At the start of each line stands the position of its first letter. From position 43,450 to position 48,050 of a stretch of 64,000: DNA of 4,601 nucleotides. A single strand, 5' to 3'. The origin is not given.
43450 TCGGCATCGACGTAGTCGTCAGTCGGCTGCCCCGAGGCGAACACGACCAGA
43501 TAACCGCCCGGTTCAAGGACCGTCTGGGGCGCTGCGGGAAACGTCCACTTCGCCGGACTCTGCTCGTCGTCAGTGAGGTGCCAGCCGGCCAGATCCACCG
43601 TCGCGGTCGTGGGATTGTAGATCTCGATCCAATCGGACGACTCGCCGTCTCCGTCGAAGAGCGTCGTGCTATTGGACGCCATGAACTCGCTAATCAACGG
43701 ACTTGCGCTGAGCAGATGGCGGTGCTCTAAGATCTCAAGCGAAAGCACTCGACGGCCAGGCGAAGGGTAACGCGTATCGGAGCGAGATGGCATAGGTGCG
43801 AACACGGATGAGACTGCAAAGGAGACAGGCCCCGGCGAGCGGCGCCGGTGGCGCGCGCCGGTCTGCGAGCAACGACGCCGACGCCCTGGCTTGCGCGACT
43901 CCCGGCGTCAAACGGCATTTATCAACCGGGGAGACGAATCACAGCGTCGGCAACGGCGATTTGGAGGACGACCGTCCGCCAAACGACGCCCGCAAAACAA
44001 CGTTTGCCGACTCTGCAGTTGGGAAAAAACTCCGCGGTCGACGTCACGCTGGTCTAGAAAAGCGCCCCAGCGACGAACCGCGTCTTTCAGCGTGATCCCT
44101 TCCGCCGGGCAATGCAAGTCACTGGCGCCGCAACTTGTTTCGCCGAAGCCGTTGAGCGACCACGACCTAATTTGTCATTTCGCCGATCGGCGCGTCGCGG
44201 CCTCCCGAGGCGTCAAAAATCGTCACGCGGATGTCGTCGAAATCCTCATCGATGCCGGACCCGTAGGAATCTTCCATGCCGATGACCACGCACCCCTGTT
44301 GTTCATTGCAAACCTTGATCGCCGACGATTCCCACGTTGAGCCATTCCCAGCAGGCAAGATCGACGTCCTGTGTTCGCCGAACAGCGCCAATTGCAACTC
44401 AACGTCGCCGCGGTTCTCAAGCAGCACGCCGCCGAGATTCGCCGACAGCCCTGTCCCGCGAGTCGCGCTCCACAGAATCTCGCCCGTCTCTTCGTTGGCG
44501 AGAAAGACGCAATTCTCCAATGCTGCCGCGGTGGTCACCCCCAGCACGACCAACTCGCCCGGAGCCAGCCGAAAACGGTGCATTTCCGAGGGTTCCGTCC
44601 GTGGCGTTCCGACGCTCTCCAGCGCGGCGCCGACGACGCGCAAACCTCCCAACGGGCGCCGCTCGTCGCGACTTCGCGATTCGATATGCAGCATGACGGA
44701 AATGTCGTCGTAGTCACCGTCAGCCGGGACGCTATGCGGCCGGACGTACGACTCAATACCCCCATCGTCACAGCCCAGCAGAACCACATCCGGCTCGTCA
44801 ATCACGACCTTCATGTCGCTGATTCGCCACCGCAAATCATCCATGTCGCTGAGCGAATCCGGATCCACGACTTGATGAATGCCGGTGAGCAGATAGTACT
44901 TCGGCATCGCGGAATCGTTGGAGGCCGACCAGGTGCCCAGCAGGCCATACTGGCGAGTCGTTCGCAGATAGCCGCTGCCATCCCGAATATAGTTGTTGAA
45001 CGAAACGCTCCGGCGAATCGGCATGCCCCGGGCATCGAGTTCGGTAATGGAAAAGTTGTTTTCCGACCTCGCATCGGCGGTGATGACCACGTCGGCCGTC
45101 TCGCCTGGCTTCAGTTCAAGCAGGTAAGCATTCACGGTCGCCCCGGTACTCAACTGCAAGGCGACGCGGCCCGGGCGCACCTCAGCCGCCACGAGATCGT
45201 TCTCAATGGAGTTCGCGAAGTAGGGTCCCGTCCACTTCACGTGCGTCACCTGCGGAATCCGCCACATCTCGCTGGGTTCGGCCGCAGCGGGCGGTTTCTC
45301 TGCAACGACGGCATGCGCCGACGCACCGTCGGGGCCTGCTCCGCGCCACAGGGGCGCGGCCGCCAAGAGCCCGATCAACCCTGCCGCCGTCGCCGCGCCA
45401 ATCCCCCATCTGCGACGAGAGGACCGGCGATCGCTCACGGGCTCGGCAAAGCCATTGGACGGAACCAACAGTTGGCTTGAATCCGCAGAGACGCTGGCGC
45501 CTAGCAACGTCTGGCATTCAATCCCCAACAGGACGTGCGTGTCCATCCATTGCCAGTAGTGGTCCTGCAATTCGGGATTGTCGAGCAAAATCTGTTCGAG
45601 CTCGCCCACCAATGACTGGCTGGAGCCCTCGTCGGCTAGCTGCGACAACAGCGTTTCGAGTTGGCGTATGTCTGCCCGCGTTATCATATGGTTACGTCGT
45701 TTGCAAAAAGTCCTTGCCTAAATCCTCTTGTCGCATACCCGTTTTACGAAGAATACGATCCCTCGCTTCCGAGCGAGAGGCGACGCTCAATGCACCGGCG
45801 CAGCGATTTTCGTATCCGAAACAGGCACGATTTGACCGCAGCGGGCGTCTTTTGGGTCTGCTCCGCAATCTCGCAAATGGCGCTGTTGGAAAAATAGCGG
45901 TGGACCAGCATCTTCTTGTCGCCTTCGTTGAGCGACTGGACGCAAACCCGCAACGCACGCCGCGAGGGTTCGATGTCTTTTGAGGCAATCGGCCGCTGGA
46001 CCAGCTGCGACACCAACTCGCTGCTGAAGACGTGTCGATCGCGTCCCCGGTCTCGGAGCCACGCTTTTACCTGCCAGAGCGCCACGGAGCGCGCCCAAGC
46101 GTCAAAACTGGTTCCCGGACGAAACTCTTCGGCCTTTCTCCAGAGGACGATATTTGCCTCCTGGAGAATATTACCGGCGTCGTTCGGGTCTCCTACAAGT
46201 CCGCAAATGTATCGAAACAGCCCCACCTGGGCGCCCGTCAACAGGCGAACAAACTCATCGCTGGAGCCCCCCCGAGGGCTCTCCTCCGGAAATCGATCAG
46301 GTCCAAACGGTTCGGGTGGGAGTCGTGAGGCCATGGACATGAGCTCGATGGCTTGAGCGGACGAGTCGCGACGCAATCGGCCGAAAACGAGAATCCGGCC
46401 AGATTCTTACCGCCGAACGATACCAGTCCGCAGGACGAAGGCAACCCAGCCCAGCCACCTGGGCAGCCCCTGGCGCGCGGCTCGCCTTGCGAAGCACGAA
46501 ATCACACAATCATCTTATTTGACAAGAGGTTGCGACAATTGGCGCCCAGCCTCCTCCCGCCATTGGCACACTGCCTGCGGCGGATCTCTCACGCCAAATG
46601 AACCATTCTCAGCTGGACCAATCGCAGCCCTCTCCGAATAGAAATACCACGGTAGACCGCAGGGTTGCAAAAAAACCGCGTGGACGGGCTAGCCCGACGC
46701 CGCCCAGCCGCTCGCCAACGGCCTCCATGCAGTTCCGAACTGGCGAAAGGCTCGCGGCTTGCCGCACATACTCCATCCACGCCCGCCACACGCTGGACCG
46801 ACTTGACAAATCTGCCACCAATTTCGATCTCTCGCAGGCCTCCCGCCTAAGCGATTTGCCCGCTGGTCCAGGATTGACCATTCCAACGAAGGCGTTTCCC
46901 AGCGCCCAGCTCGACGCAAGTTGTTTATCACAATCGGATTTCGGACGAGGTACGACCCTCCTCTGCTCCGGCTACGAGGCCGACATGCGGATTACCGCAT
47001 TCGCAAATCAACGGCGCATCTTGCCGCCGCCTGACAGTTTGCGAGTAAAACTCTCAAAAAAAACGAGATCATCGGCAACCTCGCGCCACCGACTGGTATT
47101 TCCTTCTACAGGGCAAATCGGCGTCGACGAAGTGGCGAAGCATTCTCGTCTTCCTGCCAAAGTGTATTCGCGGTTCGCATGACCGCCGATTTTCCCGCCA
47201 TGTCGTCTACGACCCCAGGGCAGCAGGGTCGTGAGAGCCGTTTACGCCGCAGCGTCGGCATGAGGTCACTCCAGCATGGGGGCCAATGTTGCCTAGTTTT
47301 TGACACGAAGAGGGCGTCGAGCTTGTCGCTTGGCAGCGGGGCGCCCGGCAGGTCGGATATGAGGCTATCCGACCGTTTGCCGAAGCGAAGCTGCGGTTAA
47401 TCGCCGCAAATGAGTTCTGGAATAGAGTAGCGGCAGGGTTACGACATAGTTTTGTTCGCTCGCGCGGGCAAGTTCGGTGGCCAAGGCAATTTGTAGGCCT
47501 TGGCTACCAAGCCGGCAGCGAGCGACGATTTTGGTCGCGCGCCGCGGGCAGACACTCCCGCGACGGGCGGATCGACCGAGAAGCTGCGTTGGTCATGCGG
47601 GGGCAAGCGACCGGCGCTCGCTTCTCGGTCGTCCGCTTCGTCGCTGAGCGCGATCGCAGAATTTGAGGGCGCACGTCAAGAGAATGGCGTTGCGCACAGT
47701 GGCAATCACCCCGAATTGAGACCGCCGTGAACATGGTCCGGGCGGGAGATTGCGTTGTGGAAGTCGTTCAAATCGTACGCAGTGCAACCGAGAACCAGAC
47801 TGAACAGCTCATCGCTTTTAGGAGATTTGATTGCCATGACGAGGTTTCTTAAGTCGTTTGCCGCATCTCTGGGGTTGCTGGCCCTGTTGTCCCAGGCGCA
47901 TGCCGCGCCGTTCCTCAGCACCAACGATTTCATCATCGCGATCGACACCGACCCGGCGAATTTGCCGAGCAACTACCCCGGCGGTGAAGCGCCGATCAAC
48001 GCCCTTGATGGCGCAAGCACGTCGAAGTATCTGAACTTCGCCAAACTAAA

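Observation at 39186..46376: ECF sigma / anti-sigma pair positioned to control the CotH-LTD giant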

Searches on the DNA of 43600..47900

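Call 53: search_rna_families(source=window, start=43600, end=47900, threshold=evalue, max_evalue=1)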
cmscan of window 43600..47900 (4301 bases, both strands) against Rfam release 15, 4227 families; matches with E-value up to 1: 0.
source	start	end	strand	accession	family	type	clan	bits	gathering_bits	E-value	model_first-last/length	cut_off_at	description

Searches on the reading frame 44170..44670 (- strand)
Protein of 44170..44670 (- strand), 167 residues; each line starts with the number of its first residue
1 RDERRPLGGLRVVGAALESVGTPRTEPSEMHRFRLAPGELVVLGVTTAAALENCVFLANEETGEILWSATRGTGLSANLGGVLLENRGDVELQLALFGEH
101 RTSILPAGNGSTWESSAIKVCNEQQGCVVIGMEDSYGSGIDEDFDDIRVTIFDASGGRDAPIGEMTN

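Call 9: search_protein_families(library=pfam, proteins=[window:44170-44670:-], max_evalue=10)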
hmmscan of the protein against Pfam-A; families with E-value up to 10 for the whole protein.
seq(167 aa): 1 family
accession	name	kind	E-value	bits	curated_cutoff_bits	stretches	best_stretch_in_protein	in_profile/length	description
PF13448.11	DUF4114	-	0.011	17.1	27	1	116-150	50-81/85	Domain of unknown function (DUF4114)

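Call 63: search_solved_structures(query=A6, max_evalue=10, show_alignments=4)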
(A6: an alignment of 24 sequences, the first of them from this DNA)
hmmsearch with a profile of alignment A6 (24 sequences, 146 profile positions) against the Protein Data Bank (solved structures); distinct sequences matched with E-value up to 10: 18.
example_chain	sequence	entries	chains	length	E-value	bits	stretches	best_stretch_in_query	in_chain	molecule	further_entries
22vi_A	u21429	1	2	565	0.15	15.3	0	44-66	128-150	Quinohemoprotein alcohol dehydrogenase ADH-IIG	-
5a6q_A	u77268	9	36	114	0.22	14.8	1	108-143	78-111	FUCOSE-BINDING LECTIN PA-IIL | LECB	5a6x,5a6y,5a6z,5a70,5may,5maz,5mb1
4ut5_A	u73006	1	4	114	0.29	14.4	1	107-143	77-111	LECB LECTIN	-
1our_A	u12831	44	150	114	0.39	14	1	108-143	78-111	hypothetical protein LecB | PSEUDOMONAS AERUGINOSA LECTIN II | FUCOSE-BINDING LECTIN PA-IIL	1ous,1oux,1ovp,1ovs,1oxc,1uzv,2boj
1gzt_A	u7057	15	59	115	0.43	13.8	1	108-143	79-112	FUCOSE-SPECIFIC LECTIN | PSEUDOMONAS AERUGINOSA LECTIN II | FUCOSE-BINDING LECTIN PA-IIL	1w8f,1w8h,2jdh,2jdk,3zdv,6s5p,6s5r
2jdm_A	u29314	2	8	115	0.44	13.8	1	107-143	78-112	FUCOSE-BINDING LECTIN PA-IIL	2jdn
2jdp_A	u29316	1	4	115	0.46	13.7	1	108-143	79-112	FUCOSE-BINDING LECTIN PA-IIL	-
2jdu_A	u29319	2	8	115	0.59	13.4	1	107-143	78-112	FUCOSE-BINDING LECTIN PA-IIL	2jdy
2boi_A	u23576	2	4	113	0.6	13.4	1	92-143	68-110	CV-IIL LECTIN | LECTIN CV-IIL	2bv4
2xr4_A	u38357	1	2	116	0.72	13.1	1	108-143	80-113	LECTIN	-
1uqx_A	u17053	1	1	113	0.83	12.9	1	106-136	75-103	LECTIN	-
2chh_A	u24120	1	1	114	0.84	12.9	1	106-136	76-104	PROTEIN RSC3288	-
7cqy_A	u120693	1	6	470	0.95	12.7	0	42-81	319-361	Tetrathionate hydrolase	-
6l8a_A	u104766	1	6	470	0.95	12.7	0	42-81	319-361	Tetrathionate hydrolase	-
4uow_0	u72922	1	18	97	1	12.6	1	50-86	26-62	Titin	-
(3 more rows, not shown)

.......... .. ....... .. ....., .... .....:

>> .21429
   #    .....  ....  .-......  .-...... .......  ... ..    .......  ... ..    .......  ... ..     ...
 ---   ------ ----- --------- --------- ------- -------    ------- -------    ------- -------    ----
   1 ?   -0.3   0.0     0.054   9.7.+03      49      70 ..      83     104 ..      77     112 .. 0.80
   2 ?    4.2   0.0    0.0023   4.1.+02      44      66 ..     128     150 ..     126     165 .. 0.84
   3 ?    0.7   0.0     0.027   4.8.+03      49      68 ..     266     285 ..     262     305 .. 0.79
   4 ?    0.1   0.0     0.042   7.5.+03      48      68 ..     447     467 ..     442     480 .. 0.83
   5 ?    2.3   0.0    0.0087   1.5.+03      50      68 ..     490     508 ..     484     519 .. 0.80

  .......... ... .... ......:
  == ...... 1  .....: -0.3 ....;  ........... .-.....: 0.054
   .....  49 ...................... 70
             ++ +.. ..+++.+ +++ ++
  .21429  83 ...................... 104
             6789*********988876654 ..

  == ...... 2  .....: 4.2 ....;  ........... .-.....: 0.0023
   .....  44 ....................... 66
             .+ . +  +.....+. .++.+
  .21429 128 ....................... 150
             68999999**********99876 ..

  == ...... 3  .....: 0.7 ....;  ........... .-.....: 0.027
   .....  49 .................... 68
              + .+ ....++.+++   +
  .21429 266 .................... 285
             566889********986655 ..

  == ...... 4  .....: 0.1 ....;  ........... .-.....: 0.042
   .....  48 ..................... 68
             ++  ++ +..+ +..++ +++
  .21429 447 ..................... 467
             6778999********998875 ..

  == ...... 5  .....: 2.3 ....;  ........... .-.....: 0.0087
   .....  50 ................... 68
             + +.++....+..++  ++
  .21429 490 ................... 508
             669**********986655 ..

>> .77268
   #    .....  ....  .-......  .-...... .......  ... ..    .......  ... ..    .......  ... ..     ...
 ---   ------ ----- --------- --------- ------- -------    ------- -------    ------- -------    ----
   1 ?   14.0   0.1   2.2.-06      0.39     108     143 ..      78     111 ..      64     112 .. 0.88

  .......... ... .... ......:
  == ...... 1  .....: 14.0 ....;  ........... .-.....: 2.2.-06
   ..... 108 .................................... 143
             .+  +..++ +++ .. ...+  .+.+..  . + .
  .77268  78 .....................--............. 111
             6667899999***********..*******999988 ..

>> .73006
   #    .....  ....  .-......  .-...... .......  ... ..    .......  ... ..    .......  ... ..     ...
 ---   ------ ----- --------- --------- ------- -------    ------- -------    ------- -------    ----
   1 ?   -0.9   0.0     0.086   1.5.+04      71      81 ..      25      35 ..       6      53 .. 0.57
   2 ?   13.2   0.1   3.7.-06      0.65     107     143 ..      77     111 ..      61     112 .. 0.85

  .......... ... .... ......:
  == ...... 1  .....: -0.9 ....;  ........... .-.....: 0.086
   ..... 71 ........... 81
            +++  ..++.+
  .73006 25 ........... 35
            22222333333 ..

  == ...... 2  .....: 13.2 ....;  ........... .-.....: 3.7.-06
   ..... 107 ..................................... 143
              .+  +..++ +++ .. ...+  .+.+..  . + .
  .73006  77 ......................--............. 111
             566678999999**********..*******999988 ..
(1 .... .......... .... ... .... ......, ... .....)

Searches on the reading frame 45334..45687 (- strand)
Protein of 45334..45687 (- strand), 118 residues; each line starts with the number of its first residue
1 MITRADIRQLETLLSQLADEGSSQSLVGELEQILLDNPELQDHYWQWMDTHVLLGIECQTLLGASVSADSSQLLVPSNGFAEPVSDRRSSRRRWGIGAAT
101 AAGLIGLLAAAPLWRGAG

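Call 9: search_protein_families(library=pfam, proteins=[window:45334-45687:-], max_evalue=10)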
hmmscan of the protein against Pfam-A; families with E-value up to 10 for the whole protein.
seq(118 aa): 0 families
